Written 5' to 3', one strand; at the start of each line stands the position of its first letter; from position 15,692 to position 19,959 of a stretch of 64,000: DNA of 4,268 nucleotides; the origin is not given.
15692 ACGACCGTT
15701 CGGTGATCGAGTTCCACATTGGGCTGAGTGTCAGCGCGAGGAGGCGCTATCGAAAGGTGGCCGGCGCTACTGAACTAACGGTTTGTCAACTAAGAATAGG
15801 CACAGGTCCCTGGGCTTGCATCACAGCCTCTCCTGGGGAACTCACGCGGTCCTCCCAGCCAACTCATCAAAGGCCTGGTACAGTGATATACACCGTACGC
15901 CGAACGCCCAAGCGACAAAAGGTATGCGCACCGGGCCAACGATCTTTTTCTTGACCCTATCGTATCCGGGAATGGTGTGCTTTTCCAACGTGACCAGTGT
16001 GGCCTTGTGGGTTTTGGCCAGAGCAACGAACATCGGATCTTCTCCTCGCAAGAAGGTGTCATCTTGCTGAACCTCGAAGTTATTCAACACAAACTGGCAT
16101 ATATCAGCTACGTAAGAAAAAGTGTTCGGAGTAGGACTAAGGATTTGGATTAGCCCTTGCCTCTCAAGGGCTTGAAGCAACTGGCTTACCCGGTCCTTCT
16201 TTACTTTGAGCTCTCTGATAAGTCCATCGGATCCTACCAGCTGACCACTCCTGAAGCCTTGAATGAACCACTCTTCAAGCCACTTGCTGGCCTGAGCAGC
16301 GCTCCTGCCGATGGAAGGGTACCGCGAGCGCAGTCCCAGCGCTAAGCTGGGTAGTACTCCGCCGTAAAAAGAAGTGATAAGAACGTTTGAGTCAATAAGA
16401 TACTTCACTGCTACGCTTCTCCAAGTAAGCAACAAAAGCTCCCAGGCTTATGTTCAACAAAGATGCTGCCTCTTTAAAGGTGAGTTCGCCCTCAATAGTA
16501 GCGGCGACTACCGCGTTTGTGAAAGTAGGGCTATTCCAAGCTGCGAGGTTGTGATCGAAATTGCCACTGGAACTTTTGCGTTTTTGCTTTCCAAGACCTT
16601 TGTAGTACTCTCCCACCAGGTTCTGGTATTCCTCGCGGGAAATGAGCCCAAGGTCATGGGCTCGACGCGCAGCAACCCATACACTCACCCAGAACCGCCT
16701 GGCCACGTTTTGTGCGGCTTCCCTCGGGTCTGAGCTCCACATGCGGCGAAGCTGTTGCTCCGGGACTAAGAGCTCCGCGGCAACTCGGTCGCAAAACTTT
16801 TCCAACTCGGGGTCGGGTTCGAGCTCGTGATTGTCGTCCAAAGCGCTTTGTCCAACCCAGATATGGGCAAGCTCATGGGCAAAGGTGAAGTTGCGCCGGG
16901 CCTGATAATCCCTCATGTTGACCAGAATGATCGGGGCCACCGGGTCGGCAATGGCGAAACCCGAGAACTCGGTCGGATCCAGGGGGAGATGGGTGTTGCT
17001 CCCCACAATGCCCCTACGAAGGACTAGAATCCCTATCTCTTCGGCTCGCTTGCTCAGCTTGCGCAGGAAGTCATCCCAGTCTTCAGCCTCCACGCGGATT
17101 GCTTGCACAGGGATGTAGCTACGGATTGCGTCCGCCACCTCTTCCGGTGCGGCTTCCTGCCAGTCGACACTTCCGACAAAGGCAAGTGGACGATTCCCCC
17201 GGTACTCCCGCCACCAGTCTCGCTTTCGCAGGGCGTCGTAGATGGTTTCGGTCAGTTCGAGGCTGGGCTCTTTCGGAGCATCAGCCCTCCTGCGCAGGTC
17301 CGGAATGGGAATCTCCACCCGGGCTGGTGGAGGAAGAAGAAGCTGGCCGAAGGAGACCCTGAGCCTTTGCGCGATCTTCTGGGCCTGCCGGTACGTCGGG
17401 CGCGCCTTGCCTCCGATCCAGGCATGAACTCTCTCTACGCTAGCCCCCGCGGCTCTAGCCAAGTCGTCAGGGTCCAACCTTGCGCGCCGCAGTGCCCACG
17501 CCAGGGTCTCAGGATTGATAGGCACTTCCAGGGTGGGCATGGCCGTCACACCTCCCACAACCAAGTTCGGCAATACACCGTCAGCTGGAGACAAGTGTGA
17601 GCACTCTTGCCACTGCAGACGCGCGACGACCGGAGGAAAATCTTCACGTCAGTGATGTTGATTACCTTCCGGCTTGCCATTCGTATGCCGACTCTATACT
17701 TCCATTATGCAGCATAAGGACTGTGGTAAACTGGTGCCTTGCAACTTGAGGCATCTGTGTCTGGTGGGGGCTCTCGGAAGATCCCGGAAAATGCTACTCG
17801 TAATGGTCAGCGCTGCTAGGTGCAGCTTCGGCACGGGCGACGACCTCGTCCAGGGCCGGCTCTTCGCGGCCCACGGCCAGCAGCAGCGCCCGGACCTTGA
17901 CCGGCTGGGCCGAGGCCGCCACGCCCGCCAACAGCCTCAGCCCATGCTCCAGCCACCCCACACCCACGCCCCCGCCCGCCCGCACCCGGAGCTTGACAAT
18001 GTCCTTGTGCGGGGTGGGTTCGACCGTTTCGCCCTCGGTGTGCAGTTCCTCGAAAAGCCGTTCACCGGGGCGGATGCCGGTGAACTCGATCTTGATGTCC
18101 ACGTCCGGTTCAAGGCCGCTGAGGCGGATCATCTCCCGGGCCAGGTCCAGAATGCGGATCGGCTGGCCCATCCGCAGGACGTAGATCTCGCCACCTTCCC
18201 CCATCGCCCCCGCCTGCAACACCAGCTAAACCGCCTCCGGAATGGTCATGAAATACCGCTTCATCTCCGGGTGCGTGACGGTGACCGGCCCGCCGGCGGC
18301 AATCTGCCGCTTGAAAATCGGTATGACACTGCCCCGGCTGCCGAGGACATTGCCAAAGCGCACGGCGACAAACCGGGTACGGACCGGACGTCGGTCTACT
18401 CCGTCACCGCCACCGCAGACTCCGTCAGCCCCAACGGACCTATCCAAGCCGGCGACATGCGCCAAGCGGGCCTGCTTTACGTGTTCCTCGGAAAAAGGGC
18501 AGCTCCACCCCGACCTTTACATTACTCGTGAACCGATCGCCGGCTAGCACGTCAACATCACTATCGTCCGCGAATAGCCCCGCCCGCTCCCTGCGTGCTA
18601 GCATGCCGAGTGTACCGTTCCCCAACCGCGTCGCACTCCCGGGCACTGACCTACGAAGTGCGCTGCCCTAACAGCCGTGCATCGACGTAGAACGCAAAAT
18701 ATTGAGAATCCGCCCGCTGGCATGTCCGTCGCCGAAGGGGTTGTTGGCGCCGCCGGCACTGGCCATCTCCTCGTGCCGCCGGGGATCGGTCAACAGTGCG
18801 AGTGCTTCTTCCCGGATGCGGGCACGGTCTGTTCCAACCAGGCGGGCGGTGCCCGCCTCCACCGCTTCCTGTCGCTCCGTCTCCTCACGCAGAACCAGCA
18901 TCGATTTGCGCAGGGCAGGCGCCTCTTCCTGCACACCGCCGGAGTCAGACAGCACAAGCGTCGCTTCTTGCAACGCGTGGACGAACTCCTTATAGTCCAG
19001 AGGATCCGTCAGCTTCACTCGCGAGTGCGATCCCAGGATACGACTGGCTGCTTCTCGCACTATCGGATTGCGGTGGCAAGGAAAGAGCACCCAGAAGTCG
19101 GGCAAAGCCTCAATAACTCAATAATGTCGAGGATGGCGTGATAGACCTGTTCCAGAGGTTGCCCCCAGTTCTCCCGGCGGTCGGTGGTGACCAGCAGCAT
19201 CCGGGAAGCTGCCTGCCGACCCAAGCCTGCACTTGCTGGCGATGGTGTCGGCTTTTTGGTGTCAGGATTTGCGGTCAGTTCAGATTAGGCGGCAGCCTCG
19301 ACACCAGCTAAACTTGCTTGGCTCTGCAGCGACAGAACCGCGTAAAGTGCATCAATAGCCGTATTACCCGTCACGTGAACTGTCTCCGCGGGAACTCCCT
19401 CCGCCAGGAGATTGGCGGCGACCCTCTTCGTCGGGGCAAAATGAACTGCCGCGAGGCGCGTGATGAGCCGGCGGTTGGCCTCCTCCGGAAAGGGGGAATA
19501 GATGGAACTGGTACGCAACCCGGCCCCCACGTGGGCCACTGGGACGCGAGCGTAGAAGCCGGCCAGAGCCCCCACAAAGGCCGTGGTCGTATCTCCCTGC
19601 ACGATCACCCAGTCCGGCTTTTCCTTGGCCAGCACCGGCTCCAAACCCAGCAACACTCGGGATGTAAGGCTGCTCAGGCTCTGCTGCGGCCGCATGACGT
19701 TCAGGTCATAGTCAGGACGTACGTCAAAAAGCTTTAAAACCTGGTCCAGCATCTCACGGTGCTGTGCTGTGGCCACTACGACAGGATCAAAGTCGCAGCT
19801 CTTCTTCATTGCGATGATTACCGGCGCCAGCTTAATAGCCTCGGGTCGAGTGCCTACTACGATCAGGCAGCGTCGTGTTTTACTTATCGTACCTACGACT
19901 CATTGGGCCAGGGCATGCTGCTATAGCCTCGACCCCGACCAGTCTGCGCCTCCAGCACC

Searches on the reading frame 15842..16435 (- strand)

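Call 65: search_protein_families(library=pfam, proteins=[window:15842-16435:-], max_evalue=0.01)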
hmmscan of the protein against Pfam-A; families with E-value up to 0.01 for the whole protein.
window:15842-16435:- (197 aa): 2 families
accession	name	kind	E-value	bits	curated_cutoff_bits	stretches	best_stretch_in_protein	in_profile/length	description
PF14367.12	DUF4411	-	1.5e-13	51.3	23.5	1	55-192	26-155/159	Domain of unknown function (DUF4411)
PF12802.13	MarR_2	-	0.001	19.6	27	1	72-98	26-52/61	MarR family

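Call 95: search_protein_families(library=phrogs, proteins=[window:15842-16435:-], max_evalue=0.01)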
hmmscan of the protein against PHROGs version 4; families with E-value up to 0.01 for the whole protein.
window:15842-16435:- (197 aa): 1 family
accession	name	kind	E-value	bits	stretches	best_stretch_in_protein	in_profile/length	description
phrog_11126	-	unknown function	1.7e-07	32.1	1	56-193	30-160/167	-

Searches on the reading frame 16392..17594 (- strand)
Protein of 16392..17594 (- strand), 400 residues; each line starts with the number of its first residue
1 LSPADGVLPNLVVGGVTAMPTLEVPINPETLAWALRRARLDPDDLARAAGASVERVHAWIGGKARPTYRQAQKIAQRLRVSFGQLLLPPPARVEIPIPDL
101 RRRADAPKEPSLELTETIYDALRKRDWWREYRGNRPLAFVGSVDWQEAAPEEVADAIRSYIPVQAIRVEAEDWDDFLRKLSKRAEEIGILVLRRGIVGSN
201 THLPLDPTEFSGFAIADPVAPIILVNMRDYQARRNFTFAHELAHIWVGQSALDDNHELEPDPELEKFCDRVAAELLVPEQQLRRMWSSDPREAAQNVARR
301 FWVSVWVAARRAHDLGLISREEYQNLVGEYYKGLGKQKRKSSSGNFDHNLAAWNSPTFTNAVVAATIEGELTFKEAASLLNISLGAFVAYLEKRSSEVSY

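Call 65: search_protein_families(library=pfam, proteins=[window:16392-17594:-], max_evalue=0.01)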
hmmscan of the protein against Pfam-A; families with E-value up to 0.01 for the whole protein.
window:16392-17594:- (400 aa): 4 families
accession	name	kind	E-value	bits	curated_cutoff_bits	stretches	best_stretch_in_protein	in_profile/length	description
PF06114.19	Peptidase_M78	-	1.2e-17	64.3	22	1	185-312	2-122/123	IrrE N-terminal-like domain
PF13443.12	HTH_26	-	0.00042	21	22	1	37-86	8-58/63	Cro/C1-type HTH DNA-binding domain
PF01381.28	HTH_3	-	0.00099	19.5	23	1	41-83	11-53/55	Helix-turn-helix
PF13560.12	HTH_31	-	0.0061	17.3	27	0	36-81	11-57/64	Helix-turn-helix domain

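Call 95: search_protein_families(library=phrogs, proteins=[window:16392-17594:-], max_evalue=0.01)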
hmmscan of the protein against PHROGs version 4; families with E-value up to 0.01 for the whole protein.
window:16392-17594:- (400 aa): 5 families
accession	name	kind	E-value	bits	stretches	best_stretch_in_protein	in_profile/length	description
phrog_2439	-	transcription regulation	3.1e-50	172.1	1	23-387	4-358/367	transcriptional regulator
phrog_87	-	other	2e-11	45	1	206-325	62-174/227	metallo-protease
phrog_1914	-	unknown function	7e-08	33.4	1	210-316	68-178/222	-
phrog_19315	-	unknown function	1.5e-06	28.5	1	222-315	82-179/348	-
phrog_1516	-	unknown function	3.2e-05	24.6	1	164-247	26-100/227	-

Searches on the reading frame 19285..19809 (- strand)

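Call 65: search_protein_families(library=pfam, proteins=[window:19285-19809:-], max_evalue=0.01)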
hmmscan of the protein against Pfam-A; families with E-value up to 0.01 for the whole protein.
window:19285-19809:- (174 aa): 4 families
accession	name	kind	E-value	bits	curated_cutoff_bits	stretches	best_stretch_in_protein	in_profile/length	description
PF02350.25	Epimerase_2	-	1.4e-57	195.6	30.6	1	3-160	5-163/347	UDP-N-acetylglucosamine 2-epimerase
PF13579.12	Glyco_trans_4_4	-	2.7e-09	38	29.7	1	33-149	42-157/158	Glycosyl transferase 4-like domain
PF13439.12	Glyco_transf_4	-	0.00013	22.5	28.5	1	43-149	51-164/170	Glycosyltransferase Family 4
PF04413.22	Glycos_transf_N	-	0.0087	16.1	23.9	0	87-153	112-178/179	3-Deoxy-D-manno-octulosonic-acid transferase (kdotransferase)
